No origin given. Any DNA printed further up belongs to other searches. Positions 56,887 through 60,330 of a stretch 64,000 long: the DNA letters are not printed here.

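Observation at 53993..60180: Overlap-coupled three-gene operon (orphan protein + two-HKD PLD nuclease + large SF2 helicase): candidate undescribed defence/DNA-surveillance system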

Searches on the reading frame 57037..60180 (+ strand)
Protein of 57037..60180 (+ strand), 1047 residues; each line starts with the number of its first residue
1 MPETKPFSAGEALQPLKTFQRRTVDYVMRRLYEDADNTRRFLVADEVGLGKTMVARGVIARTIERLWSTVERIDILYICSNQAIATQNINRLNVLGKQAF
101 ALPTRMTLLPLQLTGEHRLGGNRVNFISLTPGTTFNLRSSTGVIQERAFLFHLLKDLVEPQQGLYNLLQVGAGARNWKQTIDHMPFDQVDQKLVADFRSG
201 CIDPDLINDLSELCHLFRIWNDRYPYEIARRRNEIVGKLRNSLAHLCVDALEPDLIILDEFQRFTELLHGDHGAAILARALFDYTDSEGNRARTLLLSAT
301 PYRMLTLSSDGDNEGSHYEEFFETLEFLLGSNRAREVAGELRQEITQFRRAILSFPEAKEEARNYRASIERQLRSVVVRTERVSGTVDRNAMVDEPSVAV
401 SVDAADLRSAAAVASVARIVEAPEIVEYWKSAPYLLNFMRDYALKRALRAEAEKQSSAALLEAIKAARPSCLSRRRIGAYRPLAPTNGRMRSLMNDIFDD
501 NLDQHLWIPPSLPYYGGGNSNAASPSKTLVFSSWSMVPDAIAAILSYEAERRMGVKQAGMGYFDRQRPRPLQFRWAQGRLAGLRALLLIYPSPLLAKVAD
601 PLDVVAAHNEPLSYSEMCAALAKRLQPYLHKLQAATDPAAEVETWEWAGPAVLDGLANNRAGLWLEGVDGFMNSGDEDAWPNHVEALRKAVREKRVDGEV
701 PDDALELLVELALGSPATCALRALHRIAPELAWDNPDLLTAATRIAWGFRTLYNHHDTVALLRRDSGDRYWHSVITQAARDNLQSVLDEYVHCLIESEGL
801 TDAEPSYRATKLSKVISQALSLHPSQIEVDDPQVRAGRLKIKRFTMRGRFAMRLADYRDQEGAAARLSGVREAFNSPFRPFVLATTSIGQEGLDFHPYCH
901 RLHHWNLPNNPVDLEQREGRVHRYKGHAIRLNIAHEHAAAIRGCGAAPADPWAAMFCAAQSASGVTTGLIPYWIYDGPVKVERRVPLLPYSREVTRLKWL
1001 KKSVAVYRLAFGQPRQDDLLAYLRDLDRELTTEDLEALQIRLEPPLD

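Call 3: search_protein_families(library=padloc, proteins=[window:57037-60180:+], max_evalue=0.01)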
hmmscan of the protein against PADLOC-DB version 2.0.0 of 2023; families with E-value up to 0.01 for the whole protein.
window:57037-60180:+ (1047 aa): 24 families
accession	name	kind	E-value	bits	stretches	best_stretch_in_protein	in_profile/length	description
PDLC03830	ZacC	-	0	1110.5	1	9-1044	6-1016/1019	-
PDLC04556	PDC-M27C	-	8e-21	72.1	2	871-927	747-803/892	-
PDLC04554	PDC-M27C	-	4.9e-18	62.8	1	873-927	762-816/1217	-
PDLC02621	DrmD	-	1.1e-13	48.3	1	882-936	581-635/1040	DrmD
PDLC04555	PDC-M27C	-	2.1e-11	41.3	1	873-927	499-553/656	-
PDLC02572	DrmA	-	3.4e-10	36.5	1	876-935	575-632/1043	DrmA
PDLC02633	DrmD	-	5.1e-10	36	1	882-935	586-639/839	DrmD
PDLC02504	BrxHI|BrxHII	-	5.9e-10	35.7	1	873-925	531-582/971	BrxHII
PDLC02843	DpdE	-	1.5e-09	34.4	2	36-63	173-200/1091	DpdE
PDLC02500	BrxHI|BrxHII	-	3.3e-09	33.8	2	882-924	532-573/933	BrxHI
PDLC02634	DrmD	-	4.2e-09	32.8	1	872-925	532-584/900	DrmD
PDLC02623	DrmD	-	1.6e-07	27.5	1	870-934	570-633/1040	DrmD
PDLC02625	DrmD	-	1.7e-07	28.2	1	882-925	327-370/792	DrmD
PDLC02619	DrmD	-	3e-07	27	1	882-925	492-534/872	DrmD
PDLC02846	DpdE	-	8.8e-07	25.2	1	28-61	171-201/1034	DpdE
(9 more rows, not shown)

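Call 4: search_protein_families(library=pfam, proteins=[window:57037-60180:+], max_evalue=0.01)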
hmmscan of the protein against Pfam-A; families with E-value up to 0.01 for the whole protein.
window:57037-60180:+ (1047 aa): 3 families
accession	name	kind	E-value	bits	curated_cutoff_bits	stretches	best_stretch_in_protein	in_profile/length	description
PF00270.35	DEAD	-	2.3e-07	31.2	26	1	34-136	10-107/167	DEAD/DEAH box helicase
PF00271.37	Helicase_C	-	7.2e-06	26.7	23.5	1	872-924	59-109/110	Helicase conserved C-terminal domain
PF04851.21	ResIII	-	0.00089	19.6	22.5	1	20-99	8-80/164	Type III restriction enzyme, res subunit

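Call 5: search_protein_families(library=ncbifam, proteins=[window:57037-60180:+], max_evalue=0.01)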
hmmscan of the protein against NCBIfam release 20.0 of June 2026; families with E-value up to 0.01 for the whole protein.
window:57037-60180:+ (1047 aa): 5 families
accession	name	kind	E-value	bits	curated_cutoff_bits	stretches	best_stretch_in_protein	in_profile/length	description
NF038317.1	DISARM_DrmD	equivalog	1.2e-14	53.6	610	1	870-935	551-619/1021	DISARM system SNF2-like helicase DrmD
NF041062.1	DpdE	equivalog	5.2e-11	41.2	500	2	863-927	580-640/1048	protein DpdE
NF003426.0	PRK04914.1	equivalog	2.7e-07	29.2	576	1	882-924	550-591/959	RNA polymerase-associated protein RapA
NF042964.1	phospholipD_antiphage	equivalog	1e-06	27.4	1100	1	15-53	228-264/895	phospholipase D-like domain-containing anti-phage protein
NF038318.1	DISARM_DrmD_b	equivalog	1.1e-06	27.1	950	1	882-925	489-531/868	DISARM system SNF2-like helicase DrmD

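Call 33: search_solved_structures(query=window:57037-60177:+, max_evalue=0.001)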
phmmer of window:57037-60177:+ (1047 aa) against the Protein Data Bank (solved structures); distinct sequences matched with E-value up to 0.001: 0.
